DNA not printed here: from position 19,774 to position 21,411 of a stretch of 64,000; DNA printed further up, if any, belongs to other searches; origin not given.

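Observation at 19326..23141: Co-directional exonuclease - PIF1 helicase - unknown - DUF2130-like coiled-coil nuclease cluster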

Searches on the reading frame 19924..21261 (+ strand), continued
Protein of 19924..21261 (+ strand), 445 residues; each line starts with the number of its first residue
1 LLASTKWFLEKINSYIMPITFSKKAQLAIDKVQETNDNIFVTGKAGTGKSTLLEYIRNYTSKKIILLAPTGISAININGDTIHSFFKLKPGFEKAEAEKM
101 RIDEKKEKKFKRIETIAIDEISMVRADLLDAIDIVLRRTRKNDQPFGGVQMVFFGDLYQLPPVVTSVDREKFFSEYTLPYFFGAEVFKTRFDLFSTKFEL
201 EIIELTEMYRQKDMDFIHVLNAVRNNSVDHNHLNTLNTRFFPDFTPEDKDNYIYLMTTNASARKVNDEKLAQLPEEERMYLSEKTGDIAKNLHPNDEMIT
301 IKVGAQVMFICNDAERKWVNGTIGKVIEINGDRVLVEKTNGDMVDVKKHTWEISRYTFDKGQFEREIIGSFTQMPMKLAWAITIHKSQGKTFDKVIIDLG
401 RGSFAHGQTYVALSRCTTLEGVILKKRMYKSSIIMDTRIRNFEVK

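Call 14: find_related_loci(query=A1, collection=genome_contigs, flank=10000)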
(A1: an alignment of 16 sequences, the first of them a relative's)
Query A1 (429 aa) in genome_contigs; peptide patterns used: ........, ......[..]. (x = any residue, [..] = any of these).
600 stretches matched a pattern (row limit reached: there are more); 598 encode a relative of the query (tblastn E <= 1e-3); the best 80 are kept; 80 distinct loci.
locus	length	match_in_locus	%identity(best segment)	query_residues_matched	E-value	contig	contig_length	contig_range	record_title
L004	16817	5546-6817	48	3-426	3e-135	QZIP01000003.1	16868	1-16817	MAG: Candidatus Parcubacteria bacterium isolate SURF_62 Ga0104751_1004965, whole genome shotgun sequence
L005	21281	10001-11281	48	3-426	1e-134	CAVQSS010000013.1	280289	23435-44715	MAG: uncultured delta proteobacterium isolate MFD00032.bin.2.149 genome assembly, contig: contig_40360, whole genome sho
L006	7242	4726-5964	49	12-426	1e-133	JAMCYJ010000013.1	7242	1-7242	MAG: Candidatus Marsarchaeota archaeon isolate FK_Sedi_B_Bin.356 NODE_45142_length_7242_cov_29.53, whole genome shotgun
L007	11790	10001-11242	49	12-429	2e-133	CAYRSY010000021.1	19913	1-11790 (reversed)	MAG TPA_asm: uncultured Dehalococcoidales bacterium isolate SRP192927_co3_545 genome assembly, contig: NODE_5773_length_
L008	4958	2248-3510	47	3-426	3e-134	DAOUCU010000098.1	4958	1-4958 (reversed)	MAG TPA_asm: Dehalococcoidia bacterium isolate H85_867 107141, whole genome shotgun sequence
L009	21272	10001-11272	48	3-426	2e-132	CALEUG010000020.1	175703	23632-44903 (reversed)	MAG: uncultured bacterium isolate R1_Bin_MAXBIN__085_1 genome assembly, contig: c_000002270025, whole genome shotgun seq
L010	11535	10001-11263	49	3-426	3e-132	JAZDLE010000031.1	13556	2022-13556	MAG: Nitrospirota bacterium isolate MEGAHIT-group-0.570 k141_14079384, whole genome shotgun sequence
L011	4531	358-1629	46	1-426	5e-133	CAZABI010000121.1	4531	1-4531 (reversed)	MAG TPA_asm: uncultured Dehalococcoidales bacterium isolate SRP178699_co2_402 genome assembly, contig: NODE_24841_length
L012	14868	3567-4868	47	3-426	8e-131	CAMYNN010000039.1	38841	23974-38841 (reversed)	MAG: Thermodesulfovibrionia bacterium isolate FO_M_Nitrospinota_07.1 genome assembly, contig: scaffold_1355, whole genom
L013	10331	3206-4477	48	3-426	7e-131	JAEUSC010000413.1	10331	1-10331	MAG: Candidatus Omnitrophota bacterium isolate new MAG-293 k141_2723337, whole genome shotgun sequence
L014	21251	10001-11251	50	12-429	4e-130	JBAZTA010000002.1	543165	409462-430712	MAG: Candidatus Omnitrophota bacterium isolate SO_2017_GW1_19 NODE_99_length_543165_cov_2.036270_OW334_2017, whole genom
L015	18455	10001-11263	48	1-426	9e-130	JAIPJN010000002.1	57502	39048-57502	MAG: Patescibacteria group bacterium isolate Tobar14m-G36 Tobar14m-C331, whole genome shotgun sequence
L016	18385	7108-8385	46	2-429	4e-129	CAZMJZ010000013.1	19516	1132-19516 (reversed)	MAG TPA_asm: uncultured Dehalococcoidales bacterium isolate binchicken_co34_217 genome assembly, contig: NODE_4445_lengt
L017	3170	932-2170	49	12-429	4e-134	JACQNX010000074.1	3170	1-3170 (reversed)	MAG: Candidatus Aenigmatarchaeota archaeon isolate NC_groundwater_1266_Ag_S-0.2um_44_80 S_p2_S4_coassembly_k141_3222838,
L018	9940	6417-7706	47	3-426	2e-128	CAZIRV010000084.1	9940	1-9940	MAG TPA_asm: uncultured Planctomycetales bacterium isolate SRP128015_co1_466 genome assembly, contig: NODE_11098_length_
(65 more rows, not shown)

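Call 16: find_encoding_contigs(protein=P0003, flank=6000, max_places=1)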
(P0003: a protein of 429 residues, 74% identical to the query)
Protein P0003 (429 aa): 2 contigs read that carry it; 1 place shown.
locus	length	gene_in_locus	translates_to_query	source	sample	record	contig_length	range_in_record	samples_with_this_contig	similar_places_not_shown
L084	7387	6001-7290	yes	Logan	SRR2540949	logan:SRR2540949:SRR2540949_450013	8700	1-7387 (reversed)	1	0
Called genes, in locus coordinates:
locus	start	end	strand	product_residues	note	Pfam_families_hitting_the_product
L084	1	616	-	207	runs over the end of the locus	-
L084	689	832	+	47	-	-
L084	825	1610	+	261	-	PF01978:TrmB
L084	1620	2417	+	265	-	PF01978:TrmB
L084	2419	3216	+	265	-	PF01978:TrmB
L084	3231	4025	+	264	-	PF01978:TrmB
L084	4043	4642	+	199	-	PF02517:Rce1-like (weak)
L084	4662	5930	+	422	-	PF01494:FAD_binding_3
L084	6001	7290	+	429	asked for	PF02689:Herpes_Helicase (faint), PF05970:PIF1, PF13245:AAA_19, PF13604:AAA_30, PF01443:Viral_helicase1 (faint), PF13401:AAA_22 (faint)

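Call 17: find_encoding_contigs(protein=P0004, flank=6000, max_places=1)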
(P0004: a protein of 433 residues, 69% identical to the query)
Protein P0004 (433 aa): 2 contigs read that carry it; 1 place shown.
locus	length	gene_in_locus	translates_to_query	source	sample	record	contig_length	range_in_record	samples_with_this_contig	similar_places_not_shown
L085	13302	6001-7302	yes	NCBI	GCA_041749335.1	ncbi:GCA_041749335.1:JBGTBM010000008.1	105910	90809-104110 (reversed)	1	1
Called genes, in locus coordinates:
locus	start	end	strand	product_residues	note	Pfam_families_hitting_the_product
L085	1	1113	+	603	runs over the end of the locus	PF01807:Zn_ribbon_DnaG, PF08275:DNAG_N, PF01751:Toprim, PF13155:Toprim_2, PF13362:Toprim_3, PF13662:Toprim_4, PF10410:DnaB_bind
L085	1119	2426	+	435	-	PF03979:Sigma70_r1_1, PF00140:Sigma70_r1_2, PF04542:Sigma70_r2, PF04539:Sigma70_r3, PF04545:Sigma70_r4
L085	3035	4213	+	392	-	PF11999:Ice_binding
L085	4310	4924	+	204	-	PF04203:Sortase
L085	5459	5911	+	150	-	-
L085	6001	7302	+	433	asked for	PF02689:Herpes_Helicase (faint), PF05970:PIF1, PF13245:AAA_19, PF13604:AAA_30, PF01443:Viral_helicase1 (faint), PF13401:AAA_22 (weak), PF13479:AAA_24 (faint), PF13538:UvrD_C_2 (faint)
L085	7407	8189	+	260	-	PF00932:LTD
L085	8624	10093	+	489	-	PF25919:BSH_CusB (faint), PF25917:BSH_RND, PF25973:BSH_CzcB, PF25990:Beta-barrel_YknX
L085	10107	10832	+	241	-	PF00005:ABC_tran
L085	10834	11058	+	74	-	PF12704:MacB_PCD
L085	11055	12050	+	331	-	PF12704:MacB_PCD, PF02687:FtsX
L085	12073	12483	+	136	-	-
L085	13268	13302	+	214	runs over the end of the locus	PF00211:Guanylate_cyc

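Call 18: find_encoding_contigs(protein=P0010, flank=6000, max_places=1)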
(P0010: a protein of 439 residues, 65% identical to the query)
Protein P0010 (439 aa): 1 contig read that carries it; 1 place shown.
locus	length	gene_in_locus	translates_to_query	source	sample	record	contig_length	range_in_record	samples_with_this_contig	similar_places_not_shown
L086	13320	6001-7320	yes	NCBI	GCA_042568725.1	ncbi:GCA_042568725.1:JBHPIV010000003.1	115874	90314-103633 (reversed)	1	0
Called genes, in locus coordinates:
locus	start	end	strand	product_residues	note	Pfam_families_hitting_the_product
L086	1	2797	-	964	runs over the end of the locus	PF08487:VIT, PF13757:VIT_2, PF00092:VWA, PF13519:VWA_2, PF13768:VWA_3 (weak)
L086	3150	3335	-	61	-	-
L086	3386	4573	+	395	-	PF00999:Na_H_Exchanger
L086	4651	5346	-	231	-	-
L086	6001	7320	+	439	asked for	PF02689:Herpes_Helicase (faint), PF05970:PIF1, PF13245:AAA_19, PF13604:AAA_30, PF01443:Viral_helicase1 (faint), PF13479:AAA_24 (weak), PF13538:UvrD_C_2 (faint)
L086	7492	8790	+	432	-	PF00270:DEAD, PF04851:ResIII, PF00271:Helicase_C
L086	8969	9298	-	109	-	-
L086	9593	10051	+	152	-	-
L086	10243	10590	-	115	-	-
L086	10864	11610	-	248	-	-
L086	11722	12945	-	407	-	PF00202:Aminotran_3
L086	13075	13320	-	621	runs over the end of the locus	PF00005:ABC_tran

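Call 19: find_encoding_contigs(protein=P0083, flank=6000, max_places=1)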
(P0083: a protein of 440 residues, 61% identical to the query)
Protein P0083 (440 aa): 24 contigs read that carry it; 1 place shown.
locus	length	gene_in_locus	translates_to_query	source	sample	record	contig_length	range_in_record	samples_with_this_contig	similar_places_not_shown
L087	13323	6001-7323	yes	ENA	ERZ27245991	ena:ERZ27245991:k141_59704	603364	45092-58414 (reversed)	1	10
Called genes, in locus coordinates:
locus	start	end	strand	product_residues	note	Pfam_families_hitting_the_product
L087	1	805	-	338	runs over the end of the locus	-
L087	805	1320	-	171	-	-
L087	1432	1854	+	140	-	PF00293:NUDIX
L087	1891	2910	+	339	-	PF09084:NMT1, PF13379:NMT1_2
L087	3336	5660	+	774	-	-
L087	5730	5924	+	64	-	-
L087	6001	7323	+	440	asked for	PF02689:Herpes_Helicase (faint), PF05970:PIF1, PF13245:AAA_19, PF13604:AAA_30, PF13401:AAA_22 (weak), PF13538:UvrD_C_2 (weak)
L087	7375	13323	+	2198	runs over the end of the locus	PF13385:Laminin_G_3, PF00041:fn3 (faint)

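Call 28: search_protein_families(library=pfam, proteins=[L085:5459-5911:+, L086:4651-5346:-], max_evalue=0.05)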
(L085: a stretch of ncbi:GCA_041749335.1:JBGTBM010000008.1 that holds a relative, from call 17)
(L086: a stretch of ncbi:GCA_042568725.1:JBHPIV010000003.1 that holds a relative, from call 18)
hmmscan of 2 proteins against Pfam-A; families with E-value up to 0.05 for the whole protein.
L085:5459-5911:+ (150 aa): 0 families

L086:4651-5346:- (231 aa): 0 families

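Call 59: search_solved_structures(query=window:19972-21258:+, max_evalue=1e-10)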
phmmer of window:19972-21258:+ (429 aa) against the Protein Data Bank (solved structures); distinct sequences matched with E-value up to 1e-10: 19.
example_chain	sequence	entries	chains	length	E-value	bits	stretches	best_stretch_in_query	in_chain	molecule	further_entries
8bns_A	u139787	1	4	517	9.7e-120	403.4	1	3-427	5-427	AAA ATPase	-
8bnv_A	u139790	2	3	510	1.1e-109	370.2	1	6-426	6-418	AAA family ATPase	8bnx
5fhd_A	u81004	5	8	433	1.2e-87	297.7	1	7-427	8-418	Uncharacterized protein | ATP-dependent DNA helicase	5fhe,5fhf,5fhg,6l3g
5ftb_A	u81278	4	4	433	1.6e-87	297.2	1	7-427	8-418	TPR DOMAIN PROTEIN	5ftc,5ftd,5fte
5ftf_A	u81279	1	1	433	3e-87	296.4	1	7-427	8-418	TPR DOMAIN PROTEIN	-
6s3e_A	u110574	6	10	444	3.3e-67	230.4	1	17-427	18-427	PIF1 helicase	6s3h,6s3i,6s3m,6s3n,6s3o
7oar_A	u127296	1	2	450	3.4e-67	230.3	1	17-427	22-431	Pif1 helicase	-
6s3p_A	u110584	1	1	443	3.5e-67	230.3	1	17-427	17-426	PIF1 helicase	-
7bil_A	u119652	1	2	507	5.2e-67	229.7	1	17-427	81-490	PIF1 helicase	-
6xzt_A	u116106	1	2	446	6.6e-67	229.4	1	17-427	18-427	PIF1 helicase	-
7ada_A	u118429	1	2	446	3.3e-66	227.1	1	17-427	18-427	PIF1 helicase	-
8xak_A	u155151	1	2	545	3.8e-52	180.8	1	8-316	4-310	ATP-dependent DNA helicase PIF1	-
5o6b_A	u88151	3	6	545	3.9e-52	180.7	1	8-316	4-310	ATP-dependent DNA helicase PIF1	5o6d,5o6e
7otj_A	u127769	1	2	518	9.8e-46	159.7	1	20-320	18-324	ATP-dependent DNA helicase PIF1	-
6hph_A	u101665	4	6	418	8.9e-44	153.2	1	11-407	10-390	ATP-dependent DNA helicase PIF1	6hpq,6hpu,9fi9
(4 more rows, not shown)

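Call 74: search_dna_similar(query=window:19972-21258:+, collection=phages, mode=protein, max_rows=10, max_evalue=1e-20)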
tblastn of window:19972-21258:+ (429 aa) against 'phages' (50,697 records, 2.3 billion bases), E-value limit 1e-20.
Records with a match: 546; places in all: 547; records where one place covers at least 80% of the query: 543.
Best place of each record, by identity: <60% 546.
By first word of the organism name: Vibrio 207; Escherichia 112; Flavobacterium 65; Klebsiella 30; Campylobacter 16; Salmonella 15; Cronobacter 15; Aeromonas 15; Bacteriophage 11; Pectobacterium 10; and 19 more.
By host as written in the record: - 194; Flavobacterium columnare 58; Escherichia coli 36; Vibrio cholerae 19; Campylobacter jejuni 15; Klebsiella pneumoniae 12; Escherichia coli K-12 MG1655 12; Escherichia coli K-12 12; and 94 more.
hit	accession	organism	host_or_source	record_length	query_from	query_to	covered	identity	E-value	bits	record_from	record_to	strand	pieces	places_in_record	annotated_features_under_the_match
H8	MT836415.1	Bacteriophage sp.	human fecal samples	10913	1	426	99%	44.1%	1e-102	340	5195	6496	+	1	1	record has no annotation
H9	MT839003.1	Bacteriophage sp.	human fecal samples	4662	3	426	99%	43.3%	1e-104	344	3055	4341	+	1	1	record has no annotation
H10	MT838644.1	Bacteriophage sp.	human fecal samples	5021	4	426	99%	43.1%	4e-106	349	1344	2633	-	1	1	record has no annotation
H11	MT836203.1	Bacteriophage sp.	human fecal samples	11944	11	426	97%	42.1%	3e-101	336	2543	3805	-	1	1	record has no annotation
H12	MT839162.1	Bacteriophage sp.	human fecal samples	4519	11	426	97%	41.5%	9e-103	338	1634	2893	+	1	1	record has no annotation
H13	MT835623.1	Bacteriophage sp.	human fecal samples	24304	2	426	99%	40.0%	4e-97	324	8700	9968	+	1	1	record has no annotation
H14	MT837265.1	Bacteriophage sp.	human fecal samples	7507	10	426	97%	40.7%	5e-87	295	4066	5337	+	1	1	record has no annotation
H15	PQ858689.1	Flavobacterium phage MaF61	Flavobacterium sp. B330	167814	5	423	98%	36.7%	4e-80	275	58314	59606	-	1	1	putative helicase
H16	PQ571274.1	Bacteroides phage BS-TP1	Bacteroides salyersiae BG8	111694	12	426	97%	36.9%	8e-72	251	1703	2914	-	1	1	Dda-like helicase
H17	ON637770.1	Microbacterium phage Big4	Microbacterium foliorum NRRL B-24224 SEA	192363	1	426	99%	35.3%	2e-66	236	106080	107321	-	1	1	190: DNA helicase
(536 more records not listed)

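Call 83: search_protein_families(library=phrogs, proteins=[window:19972-21258:+], max_evalue=0.001)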
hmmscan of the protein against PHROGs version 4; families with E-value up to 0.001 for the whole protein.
window:19972-21258:+ (429 aa): 7 families
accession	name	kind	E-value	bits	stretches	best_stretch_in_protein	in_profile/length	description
phrog_325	-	DNA, RNA and nucleotide metabolism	3e-80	271.7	1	1-426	467-886/986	Dda-like helicase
phrog_30356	-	DNA, RNA and nucleotide metabolism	9.7e-51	173.7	2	18-336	16-325/823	helicase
phrog_4412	-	DNA, RNA and nucleotide metabolism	1.5e-21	77.4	2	4-147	330-463/743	exonuclease V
phrog_25471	-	unknown function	6.9e-07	30.4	1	13-116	14-140/162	-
phrog_124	-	DNA, RNA and nucleotide metabolism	2.2e-05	25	1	14-116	37-128/382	Sak4-like ssDNA annealing protein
phrog_25422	-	unknown function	0.00056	20.8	0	7-42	10-45/117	-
phrog_170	-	other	0.0009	19.7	0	8-39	79-109/323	PhoH-like phosphate starvation-inducible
